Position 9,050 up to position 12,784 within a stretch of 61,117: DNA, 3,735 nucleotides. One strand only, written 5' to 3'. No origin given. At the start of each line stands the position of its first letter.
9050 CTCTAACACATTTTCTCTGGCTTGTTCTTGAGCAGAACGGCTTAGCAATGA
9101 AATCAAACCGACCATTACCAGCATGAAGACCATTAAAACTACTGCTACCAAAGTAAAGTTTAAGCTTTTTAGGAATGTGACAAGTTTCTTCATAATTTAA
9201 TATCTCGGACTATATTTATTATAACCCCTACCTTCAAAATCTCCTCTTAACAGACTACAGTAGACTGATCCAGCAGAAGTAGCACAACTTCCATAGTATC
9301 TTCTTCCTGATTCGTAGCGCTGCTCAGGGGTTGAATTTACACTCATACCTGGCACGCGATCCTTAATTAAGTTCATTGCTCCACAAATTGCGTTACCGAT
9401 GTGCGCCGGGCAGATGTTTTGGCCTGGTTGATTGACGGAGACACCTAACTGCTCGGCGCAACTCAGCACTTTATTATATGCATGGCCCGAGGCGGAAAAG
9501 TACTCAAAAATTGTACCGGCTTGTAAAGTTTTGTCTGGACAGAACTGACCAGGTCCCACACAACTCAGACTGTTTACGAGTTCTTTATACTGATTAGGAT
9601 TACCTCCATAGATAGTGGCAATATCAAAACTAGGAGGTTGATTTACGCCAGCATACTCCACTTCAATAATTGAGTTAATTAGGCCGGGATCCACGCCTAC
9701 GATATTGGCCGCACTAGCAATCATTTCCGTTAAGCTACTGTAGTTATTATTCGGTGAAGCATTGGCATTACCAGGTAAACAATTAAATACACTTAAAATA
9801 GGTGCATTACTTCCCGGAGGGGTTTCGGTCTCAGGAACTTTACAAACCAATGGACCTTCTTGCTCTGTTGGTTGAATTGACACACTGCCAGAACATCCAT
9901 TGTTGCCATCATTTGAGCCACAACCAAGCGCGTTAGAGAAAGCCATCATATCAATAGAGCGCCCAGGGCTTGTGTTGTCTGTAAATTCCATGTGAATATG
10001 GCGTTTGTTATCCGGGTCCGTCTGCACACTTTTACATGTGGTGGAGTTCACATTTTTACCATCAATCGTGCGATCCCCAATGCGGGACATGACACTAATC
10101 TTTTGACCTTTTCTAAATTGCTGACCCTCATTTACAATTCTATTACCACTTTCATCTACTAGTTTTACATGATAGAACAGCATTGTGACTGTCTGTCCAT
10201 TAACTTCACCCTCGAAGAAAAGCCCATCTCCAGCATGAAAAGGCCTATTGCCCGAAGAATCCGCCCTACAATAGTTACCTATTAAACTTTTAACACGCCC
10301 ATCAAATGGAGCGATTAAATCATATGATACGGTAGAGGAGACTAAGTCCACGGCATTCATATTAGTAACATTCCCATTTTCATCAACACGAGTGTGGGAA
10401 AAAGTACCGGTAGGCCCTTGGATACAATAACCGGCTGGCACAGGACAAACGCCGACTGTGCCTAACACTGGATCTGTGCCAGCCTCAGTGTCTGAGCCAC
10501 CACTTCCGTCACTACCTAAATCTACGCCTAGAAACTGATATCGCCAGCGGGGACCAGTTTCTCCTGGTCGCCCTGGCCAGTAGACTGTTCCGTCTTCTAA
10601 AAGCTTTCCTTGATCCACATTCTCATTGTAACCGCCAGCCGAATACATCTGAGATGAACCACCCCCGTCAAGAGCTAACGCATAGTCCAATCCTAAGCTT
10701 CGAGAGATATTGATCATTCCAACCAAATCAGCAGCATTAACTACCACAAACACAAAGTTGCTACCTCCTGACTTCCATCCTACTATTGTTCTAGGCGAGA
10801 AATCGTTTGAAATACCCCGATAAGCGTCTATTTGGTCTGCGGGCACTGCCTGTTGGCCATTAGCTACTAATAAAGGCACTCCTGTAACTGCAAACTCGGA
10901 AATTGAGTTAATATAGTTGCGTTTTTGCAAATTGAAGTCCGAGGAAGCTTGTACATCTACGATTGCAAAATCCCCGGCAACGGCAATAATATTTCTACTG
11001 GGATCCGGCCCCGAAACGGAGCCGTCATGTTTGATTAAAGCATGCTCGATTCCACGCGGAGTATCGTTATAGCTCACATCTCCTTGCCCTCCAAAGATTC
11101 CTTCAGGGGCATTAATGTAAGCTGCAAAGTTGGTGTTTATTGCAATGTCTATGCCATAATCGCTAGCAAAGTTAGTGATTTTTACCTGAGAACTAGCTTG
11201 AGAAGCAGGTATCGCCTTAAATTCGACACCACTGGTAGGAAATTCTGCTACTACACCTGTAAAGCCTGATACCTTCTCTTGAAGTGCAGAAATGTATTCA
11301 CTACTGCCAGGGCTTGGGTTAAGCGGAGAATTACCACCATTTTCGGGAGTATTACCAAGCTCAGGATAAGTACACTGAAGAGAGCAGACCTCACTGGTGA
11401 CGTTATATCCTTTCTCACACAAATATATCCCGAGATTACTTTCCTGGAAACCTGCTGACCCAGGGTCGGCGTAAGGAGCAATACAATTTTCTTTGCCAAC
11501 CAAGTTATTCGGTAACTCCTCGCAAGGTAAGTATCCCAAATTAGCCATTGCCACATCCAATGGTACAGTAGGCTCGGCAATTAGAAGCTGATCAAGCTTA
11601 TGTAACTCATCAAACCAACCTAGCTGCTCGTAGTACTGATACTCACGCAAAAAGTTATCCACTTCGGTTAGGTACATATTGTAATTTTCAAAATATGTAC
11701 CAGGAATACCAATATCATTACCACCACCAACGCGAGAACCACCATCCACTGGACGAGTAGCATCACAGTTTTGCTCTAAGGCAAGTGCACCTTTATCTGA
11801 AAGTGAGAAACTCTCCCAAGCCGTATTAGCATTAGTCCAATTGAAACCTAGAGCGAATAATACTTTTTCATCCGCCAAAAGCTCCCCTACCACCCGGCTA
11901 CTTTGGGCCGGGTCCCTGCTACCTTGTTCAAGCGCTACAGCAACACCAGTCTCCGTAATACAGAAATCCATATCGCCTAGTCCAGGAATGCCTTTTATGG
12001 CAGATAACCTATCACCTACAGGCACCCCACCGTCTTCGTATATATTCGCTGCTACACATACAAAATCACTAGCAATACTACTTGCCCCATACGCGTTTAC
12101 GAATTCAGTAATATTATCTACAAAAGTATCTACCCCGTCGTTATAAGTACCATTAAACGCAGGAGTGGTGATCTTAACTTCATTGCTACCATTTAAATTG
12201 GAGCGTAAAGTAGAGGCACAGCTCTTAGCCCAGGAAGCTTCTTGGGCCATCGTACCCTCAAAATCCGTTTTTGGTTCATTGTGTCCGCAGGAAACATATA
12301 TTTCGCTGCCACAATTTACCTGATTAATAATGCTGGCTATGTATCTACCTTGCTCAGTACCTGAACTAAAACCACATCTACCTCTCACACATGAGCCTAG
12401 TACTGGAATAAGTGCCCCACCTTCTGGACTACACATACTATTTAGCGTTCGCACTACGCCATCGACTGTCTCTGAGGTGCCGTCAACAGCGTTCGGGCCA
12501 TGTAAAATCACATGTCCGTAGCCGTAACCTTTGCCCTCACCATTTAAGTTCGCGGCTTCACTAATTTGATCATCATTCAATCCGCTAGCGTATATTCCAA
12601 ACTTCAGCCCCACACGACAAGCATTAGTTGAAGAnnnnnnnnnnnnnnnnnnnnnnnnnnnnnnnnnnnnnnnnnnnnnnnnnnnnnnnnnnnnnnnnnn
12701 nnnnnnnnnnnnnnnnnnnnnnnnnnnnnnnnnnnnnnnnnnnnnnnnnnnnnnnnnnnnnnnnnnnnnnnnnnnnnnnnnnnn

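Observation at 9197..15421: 2074-aa membrane-anchored protein combining four different glycan and peptidoglycan hydrolase-like modules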

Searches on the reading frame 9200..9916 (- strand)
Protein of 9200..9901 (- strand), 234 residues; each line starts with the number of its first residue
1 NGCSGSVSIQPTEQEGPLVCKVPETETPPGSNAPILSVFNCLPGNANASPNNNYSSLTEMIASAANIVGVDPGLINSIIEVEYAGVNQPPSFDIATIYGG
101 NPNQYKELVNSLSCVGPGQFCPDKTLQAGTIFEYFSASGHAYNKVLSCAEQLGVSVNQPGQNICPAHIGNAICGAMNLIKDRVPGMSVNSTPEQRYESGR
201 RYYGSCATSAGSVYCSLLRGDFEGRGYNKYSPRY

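Call 8: search_protein_families(library=pfam, proteins=[window:9200-9901:-], max_evalue=10)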
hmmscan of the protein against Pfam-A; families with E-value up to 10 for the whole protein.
window:9200-9901:- (234 aa): 1 family
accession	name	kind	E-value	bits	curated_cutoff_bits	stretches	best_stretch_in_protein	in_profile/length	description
PF11007.13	CotJA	-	0.067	13.5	25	1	118-133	14-29/35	Spore coat associated protein JA (CotJA)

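Call 43: search_solved_structures(query=A6, max_evalue=10, show_alignments=1)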
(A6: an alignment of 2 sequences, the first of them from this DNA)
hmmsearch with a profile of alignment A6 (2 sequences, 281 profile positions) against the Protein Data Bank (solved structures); distinct sequences matched with E-value up to 10: 5.
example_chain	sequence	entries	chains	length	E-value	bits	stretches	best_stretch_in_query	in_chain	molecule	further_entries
2g17_A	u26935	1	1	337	0.49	13.1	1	76-139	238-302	N-acetyl-gamma-glutamyl-phosphate reductase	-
9skh_E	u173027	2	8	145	1.6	11.4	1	217-263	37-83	2,4-diacetylphloroglucinol biosynthesis protein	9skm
5dhi_A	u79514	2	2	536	1.7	11.3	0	140-178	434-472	5-epi-aristolochene synthase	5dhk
1hxg_A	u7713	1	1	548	1.9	11.2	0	140-178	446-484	5-EPI-ARISTOLOCHENE SYNTHASE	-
1hxc_A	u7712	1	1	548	1.9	11.1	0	140-178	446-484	5-EPI-ARISTOLOCHENE SYNTHASE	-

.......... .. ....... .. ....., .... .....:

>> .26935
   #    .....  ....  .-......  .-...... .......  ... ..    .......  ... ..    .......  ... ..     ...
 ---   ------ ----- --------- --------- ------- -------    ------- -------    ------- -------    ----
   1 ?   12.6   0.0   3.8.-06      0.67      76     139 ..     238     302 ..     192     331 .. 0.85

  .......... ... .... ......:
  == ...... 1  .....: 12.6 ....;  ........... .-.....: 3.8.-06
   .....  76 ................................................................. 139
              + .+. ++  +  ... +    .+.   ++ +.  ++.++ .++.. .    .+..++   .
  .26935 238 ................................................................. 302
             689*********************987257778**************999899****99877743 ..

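Call 86: search_solved_structures(query=A10, max_evalue=10, show_alignments=4)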
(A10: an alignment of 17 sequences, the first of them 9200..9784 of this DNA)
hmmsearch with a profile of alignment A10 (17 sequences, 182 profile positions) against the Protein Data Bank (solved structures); distinct sequences matched with E-value up to 10: 5.
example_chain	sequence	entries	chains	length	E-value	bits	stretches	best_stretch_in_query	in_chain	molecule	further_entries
3gxk_A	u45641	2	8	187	0.081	15.8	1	12-57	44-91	Goose-type lysozyme 1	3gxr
7unj_A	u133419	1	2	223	0.24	14.3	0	8-56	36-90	SP1-ZnPPaM designed chlorophyll dimer protein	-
3wyh_A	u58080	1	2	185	0.8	12.6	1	11-44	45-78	Lysozyme g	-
9xps_S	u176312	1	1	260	1.3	11.9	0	17-84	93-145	Endolysin gp144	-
3bkh_A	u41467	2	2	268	1.4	11.8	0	17-84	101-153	lytic transglycosylase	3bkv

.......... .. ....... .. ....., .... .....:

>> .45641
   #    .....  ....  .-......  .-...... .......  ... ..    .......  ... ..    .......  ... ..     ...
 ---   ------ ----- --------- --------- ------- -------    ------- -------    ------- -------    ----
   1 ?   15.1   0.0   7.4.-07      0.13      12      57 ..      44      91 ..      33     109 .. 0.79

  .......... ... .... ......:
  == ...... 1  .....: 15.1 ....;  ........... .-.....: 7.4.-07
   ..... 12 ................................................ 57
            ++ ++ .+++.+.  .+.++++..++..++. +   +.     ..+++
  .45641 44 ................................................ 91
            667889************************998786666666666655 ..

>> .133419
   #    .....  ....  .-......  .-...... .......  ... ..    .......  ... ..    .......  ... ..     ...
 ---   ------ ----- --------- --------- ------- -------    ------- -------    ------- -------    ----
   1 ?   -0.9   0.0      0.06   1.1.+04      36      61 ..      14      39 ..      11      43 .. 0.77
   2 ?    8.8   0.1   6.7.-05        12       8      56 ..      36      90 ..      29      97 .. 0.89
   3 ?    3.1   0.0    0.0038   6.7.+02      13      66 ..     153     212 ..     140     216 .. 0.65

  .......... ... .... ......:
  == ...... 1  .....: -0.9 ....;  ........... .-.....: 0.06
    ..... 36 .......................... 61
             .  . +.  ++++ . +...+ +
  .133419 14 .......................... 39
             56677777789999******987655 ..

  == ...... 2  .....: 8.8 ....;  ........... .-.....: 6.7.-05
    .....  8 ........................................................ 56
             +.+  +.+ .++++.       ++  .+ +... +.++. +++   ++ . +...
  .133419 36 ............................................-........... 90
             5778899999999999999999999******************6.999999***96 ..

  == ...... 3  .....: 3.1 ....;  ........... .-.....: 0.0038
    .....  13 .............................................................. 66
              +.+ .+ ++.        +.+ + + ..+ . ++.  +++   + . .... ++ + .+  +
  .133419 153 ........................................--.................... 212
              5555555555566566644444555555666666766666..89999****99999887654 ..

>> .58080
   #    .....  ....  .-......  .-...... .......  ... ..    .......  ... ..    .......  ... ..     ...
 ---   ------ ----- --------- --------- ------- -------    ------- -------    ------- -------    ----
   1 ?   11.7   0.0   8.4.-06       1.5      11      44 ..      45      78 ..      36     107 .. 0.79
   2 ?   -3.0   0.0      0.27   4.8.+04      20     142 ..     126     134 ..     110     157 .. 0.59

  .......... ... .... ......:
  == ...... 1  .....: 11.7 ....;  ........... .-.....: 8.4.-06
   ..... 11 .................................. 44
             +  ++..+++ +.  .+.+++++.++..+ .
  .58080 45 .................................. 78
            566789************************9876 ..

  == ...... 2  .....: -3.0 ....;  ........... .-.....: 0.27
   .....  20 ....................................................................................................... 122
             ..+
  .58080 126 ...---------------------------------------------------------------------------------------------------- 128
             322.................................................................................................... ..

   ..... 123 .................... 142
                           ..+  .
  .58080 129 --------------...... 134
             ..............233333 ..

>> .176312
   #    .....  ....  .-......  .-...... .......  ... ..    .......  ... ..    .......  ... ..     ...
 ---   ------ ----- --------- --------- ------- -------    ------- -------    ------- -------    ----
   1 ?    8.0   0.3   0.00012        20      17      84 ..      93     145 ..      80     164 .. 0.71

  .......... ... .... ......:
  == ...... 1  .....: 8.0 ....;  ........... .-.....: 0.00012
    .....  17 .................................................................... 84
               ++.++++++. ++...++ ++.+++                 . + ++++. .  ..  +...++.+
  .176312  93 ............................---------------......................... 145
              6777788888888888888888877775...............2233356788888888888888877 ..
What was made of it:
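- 9200..9784 (-): aa 1880-2074: all-alpha, Cys-rich C-terminal module, possibly GH23/SLT-like. Invariant residues are E1922, G1956-P-x-Q1959 and Y2043-G-x-C2046. The profile's best PDB hits are goose-type lysozymes (E 0.08 and 0.8, the E 0.08 alignment falling on the catalytic Glu) and phiKZ gp144 (E 1.3), all below threshold (call 86).
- On GH23 / SLT lytic transglycosylase and goose-type lysozyme: The C-terminal profile's best PDB hits are GH23 members, but at E 0.08 (3gxk), 0.8 (3wyh) and 1.3-1.4 (phiKZ gp144) (call 86). E1922 aligns with the catalytic-Glu segment of goose lysozyme (call 86).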

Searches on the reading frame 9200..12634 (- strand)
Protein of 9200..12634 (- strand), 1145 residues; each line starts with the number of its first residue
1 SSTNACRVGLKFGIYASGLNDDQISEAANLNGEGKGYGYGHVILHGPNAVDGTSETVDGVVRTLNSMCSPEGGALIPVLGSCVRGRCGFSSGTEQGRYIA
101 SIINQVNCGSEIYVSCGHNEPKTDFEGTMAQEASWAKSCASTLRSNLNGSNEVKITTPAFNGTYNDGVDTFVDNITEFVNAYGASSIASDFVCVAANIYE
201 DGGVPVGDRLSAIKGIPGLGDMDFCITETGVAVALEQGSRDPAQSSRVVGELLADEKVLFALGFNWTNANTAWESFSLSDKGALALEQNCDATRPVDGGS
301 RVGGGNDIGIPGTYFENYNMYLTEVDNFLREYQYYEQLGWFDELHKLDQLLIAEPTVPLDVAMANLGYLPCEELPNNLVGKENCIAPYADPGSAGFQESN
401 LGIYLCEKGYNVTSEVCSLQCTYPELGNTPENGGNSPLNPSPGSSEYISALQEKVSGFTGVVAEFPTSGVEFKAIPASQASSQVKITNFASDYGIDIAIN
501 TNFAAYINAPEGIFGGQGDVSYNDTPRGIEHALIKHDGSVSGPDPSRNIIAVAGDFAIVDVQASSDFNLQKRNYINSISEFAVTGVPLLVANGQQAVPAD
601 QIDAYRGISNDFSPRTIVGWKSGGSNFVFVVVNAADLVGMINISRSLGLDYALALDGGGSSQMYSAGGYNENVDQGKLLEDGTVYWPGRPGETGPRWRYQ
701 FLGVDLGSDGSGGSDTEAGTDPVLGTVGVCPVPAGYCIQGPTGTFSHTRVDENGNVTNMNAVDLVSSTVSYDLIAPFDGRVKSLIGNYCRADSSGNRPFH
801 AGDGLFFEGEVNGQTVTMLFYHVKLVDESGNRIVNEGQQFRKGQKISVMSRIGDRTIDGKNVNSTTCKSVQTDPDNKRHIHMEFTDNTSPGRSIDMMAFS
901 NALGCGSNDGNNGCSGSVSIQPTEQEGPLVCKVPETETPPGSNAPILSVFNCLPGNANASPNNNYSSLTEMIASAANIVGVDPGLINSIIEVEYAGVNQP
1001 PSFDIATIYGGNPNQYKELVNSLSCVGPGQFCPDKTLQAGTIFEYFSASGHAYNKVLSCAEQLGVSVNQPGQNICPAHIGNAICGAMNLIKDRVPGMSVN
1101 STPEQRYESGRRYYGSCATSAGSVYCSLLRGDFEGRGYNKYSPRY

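Call 94: search_solved_structures(query=A8, max_evalue=10, show_alignments=3)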
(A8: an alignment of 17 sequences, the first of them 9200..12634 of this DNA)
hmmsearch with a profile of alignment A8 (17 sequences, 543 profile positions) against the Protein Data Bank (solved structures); distinct sequences matched with E-value up to 10: 3.
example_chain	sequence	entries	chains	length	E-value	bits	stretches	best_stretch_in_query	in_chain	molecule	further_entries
8ai6_A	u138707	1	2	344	0.26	13.7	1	193-285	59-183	Putative peptide biosynthesis protein YydG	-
8ai1_A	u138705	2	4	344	0.27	13.6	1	193-285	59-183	Putative peptide biosynthesis protein YydG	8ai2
8ai3_A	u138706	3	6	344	0.28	13.6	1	193-285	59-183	Putative peptide biosynthesis protein YydG | Radical SAM core domain-containing protein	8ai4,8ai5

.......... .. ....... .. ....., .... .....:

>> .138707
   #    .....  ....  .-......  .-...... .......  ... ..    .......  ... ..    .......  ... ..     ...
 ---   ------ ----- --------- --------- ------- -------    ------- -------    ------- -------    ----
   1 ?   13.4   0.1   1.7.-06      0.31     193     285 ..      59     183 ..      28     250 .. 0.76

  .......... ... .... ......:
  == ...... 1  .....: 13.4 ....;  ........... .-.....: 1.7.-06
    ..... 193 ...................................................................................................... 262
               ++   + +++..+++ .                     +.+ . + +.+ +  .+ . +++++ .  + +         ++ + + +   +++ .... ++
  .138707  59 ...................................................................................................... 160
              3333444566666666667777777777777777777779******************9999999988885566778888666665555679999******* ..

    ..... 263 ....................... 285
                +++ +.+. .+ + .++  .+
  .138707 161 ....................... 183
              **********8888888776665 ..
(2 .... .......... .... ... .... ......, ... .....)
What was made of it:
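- Tried and rejected: The profile of A8 against the PDB was uninformative (call 94).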

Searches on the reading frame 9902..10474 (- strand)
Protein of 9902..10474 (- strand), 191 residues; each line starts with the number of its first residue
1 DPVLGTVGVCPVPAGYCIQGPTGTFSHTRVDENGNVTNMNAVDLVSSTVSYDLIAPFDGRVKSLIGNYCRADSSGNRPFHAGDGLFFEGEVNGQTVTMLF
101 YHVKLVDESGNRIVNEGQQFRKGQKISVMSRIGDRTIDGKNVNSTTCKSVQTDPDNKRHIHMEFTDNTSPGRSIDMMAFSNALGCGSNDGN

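Call 30: search_protein_families(library=pfam, proteins=[window:9902-10474:-], max_evalue=10)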
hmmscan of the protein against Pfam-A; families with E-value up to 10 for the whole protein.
seq(191 aa): 1 family
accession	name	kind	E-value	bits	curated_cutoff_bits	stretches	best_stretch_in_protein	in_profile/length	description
PF18877.6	SSSPR-51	-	0.14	12.5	27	0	27-38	33-44/48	SSSPR-51 domain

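Call 39: search_solved_structures(query=A3, max_evalue=10, show_alignments=2)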
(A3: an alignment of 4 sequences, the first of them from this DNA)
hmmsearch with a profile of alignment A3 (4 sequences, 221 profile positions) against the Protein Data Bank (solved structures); distinct sequences matched with E-value up to 10: 4.
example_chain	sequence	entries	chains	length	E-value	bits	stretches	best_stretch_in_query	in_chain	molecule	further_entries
7kbl_A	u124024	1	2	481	0.68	13.2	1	103-137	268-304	2-oxoglutarate carboxylase small subunit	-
7kct_A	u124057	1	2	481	0.69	13.2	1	103-137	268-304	2-oxoglutarate carboxylase small subunit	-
7kc7_A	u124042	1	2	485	0.7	13.1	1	103-137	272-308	2-oxoglutarate carboxylase small subunit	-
5kqb_A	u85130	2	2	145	1.1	12.5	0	46-71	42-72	Peptidase M23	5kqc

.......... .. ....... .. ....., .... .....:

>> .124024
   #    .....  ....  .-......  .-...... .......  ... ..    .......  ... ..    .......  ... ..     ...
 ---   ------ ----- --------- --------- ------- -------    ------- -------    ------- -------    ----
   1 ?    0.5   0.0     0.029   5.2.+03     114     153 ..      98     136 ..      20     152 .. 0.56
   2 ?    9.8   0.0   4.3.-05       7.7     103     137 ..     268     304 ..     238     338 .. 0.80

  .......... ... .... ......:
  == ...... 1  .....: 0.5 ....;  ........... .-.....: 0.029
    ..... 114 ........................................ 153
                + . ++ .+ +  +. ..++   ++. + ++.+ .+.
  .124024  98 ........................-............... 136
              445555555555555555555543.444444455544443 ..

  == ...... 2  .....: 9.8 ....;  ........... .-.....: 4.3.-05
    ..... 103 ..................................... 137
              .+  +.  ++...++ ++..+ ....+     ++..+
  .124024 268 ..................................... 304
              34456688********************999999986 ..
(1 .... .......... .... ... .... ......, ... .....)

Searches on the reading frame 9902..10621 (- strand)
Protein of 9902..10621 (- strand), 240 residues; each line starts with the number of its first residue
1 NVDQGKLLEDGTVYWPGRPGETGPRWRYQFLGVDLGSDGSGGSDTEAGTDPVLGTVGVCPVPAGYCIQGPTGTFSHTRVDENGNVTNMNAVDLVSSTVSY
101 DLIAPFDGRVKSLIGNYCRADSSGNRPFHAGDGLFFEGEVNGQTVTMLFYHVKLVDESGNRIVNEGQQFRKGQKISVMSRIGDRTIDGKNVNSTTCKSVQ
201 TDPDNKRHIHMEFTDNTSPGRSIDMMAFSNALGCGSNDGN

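Call 8: search_protein_families(library=pfam, proteins=[window:9902-10621:-], max_evalue=10)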
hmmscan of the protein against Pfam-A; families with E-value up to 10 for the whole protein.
window:9902-10621:- (240 aa): 1 family
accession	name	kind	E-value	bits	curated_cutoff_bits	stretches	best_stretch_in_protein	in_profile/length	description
PF18877.6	SSSPR-51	-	0.24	11.7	27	0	76-87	33-44/48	SSSPR-51 domain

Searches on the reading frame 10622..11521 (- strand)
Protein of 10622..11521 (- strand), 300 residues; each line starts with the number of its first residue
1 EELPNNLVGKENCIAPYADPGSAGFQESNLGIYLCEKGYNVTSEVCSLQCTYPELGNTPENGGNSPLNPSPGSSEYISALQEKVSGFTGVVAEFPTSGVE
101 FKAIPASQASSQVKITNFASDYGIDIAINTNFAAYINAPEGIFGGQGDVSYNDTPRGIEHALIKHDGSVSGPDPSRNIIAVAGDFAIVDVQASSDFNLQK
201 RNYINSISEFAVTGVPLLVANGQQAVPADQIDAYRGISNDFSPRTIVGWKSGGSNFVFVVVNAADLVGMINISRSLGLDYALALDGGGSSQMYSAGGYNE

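Call 8: search_protein_families(library=pfam, proteins=[window:10622-11521:-], max_evalue=10)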
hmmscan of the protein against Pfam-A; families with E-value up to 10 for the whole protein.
window:10622-11521:- (300 aa): 3 families
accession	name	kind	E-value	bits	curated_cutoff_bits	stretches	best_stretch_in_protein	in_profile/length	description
PF09992.14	NAGPA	-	2.7e-15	57.4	25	1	157-294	18-146/169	Phosphodiester glycosidase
PF21086.3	ACT_PSP_2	-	0.0024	18.4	24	1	91-128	37-76/77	ACT domain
PF01323.26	DSBA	-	0.01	16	25.6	1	98-234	47-186/191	DSBA-like thioredoxin domain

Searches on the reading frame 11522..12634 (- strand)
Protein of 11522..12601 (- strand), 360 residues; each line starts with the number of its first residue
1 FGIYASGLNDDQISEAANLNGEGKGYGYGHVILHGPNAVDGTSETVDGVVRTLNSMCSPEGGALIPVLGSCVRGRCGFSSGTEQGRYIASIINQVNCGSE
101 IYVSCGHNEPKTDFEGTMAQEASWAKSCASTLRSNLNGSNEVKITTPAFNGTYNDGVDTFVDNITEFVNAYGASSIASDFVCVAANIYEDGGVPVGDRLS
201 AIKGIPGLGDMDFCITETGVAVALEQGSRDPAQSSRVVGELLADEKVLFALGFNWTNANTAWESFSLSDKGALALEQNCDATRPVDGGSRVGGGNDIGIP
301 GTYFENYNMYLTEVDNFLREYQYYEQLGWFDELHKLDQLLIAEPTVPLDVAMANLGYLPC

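Call 8: search_protein_families(library=pfam, proteins=[window:11522-12601:-], max_evalue=10)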
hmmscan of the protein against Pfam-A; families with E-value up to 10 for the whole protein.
window:11522-12601:- (360 aa): 0 families

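Call 42: search_solved_structures(query=A5, max_evalue=10, show_alignments=1)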
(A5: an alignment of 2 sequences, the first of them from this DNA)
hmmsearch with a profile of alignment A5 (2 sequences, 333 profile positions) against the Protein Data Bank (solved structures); distinct sequences matched with E-value up to 10: 5.
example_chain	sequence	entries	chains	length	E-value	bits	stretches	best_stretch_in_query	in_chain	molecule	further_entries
4iod_B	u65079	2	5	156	0.092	15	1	91-123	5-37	Malarial CLP B2 atpase/HSP101 protein | MALARIAL CLPB2 ATPASE/HSP101 PROTEIN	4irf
6e11_1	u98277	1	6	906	0.15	14.3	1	87-123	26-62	Heat shock protein 101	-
6e10_1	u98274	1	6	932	0.16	14.3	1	87-123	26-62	Heat shock protein 101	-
2o48_X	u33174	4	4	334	0.86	11.9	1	82-147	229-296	Dimeric dihydrodiol dehydrogenase | Trans-1,2-dihydrobenzene-1,2-diol dehydrogenase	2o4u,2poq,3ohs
6rim_A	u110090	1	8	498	1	11.6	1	173-244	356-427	Putative botulinum-like toxin Wo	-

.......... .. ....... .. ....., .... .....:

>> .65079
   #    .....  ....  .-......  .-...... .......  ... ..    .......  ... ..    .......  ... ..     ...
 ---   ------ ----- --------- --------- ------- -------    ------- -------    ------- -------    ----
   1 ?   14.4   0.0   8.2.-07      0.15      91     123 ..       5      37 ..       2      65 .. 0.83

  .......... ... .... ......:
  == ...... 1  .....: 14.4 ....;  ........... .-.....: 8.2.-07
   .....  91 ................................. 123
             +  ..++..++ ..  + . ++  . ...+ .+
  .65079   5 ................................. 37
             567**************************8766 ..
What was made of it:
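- Tried and rejected: Small two-to-four-sequence profiles of the M23-like, GH and C-terminal modules gave nothing significant against the PDB (calls 39, 42, 43).
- The second barrel was not modelled and matches no CAZy-type Pfam family itself (calls 8, 42).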
